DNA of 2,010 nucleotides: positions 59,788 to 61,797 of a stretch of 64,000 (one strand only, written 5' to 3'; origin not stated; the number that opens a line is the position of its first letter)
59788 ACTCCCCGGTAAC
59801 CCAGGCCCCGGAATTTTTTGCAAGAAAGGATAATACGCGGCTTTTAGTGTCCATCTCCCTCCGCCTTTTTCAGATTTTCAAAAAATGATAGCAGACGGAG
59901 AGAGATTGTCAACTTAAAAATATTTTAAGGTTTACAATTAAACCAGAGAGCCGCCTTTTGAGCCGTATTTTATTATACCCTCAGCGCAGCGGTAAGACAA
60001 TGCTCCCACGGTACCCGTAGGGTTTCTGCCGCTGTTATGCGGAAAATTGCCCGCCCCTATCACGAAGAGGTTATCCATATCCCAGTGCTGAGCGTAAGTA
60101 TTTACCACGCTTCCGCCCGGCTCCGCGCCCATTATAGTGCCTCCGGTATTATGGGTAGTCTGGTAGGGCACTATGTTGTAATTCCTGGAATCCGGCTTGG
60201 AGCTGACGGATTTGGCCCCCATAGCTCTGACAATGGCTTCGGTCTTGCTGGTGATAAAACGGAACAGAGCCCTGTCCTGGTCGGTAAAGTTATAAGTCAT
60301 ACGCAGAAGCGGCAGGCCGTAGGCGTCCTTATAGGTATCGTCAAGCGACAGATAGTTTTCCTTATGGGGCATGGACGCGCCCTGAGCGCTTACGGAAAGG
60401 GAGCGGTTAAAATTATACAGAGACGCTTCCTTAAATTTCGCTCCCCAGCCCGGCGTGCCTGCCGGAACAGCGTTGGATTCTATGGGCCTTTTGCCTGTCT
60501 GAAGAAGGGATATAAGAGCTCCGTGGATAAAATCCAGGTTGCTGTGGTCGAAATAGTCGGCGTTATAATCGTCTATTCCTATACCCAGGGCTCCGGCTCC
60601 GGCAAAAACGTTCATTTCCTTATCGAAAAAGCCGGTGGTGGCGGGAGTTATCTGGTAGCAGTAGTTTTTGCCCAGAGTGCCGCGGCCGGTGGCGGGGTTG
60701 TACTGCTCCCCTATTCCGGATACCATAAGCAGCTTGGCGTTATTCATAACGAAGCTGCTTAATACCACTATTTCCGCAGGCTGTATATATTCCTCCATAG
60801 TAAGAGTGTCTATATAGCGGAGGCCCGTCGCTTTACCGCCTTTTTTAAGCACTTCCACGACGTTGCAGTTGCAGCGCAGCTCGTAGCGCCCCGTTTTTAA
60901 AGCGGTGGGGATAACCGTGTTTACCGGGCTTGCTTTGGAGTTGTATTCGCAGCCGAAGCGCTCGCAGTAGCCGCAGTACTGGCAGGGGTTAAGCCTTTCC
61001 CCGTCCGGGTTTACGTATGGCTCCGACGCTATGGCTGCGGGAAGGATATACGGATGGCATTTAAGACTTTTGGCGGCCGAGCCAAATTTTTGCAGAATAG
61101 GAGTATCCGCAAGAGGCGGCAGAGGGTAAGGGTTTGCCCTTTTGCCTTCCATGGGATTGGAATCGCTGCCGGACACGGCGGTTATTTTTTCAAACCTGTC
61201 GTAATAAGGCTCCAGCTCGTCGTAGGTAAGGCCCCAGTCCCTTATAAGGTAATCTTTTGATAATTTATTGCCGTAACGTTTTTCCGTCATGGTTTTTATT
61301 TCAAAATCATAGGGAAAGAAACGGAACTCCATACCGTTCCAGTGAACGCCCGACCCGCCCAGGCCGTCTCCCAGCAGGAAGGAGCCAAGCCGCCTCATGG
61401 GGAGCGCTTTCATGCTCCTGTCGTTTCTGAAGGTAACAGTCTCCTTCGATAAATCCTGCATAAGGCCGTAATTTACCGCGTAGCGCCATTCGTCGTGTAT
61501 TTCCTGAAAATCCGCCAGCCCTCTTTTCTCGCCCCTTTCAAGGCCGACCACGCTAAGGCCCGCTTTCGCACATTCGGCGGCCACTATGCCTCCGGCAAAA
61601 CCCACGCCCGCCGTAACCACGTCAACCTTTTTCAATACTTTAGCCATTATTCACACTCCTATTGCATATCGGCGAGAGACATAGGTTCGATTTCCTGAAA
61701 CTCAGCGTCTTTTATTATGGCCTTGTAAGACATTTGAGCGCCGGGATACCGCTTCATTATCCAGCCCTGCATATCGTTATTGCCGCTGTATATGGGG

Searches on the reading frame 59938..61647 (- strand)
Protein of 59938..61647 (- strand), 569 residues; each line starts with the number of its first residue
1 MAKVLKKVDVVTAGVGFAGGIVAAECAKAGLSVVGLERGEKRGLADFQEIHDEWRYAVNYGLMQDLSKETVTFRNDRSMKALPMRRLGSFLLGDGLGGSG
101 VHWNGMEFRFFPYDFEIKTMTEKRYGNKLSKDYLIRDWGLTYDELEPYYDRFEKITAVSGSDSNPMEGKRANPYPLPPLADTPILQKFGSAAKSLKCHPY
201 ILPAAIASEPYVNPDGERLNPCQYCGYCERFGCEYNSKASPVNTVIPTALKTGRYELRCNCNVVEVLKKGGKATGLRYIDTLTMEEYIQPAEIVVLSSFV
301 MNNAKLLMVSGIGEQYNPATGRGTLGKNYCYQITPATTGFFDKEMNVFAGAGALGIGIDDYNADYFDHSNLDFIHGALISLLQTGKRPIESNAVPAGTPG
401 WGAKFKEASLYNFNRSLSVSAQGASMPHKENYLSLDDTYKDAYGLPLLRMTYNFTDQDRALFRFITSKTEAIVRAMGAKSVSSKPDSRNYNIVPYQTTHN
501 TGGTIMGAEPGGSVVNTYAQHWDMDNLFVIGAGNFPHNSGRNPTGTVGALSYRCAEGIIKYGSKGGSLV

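Call 33: search_protein_families(library=pfam, proteins=[window:59938-61647:-], max_evalue=0.00001)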
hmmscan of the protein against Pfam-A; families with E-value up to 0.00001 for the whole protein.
window:59938-61647:- (569 aa): 2 families
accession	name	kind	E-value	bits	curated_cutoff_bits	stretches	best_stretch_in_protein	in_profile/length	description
PF05199.19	GMC_oxred_C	-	1.1e-19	71.8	24.6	1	427-550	1-138/139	GMC oxidoreductase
PF00732.25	GMC_oxred_N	-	2.9e-11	44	23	1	217-328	106-212/218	GMC oxidoreductase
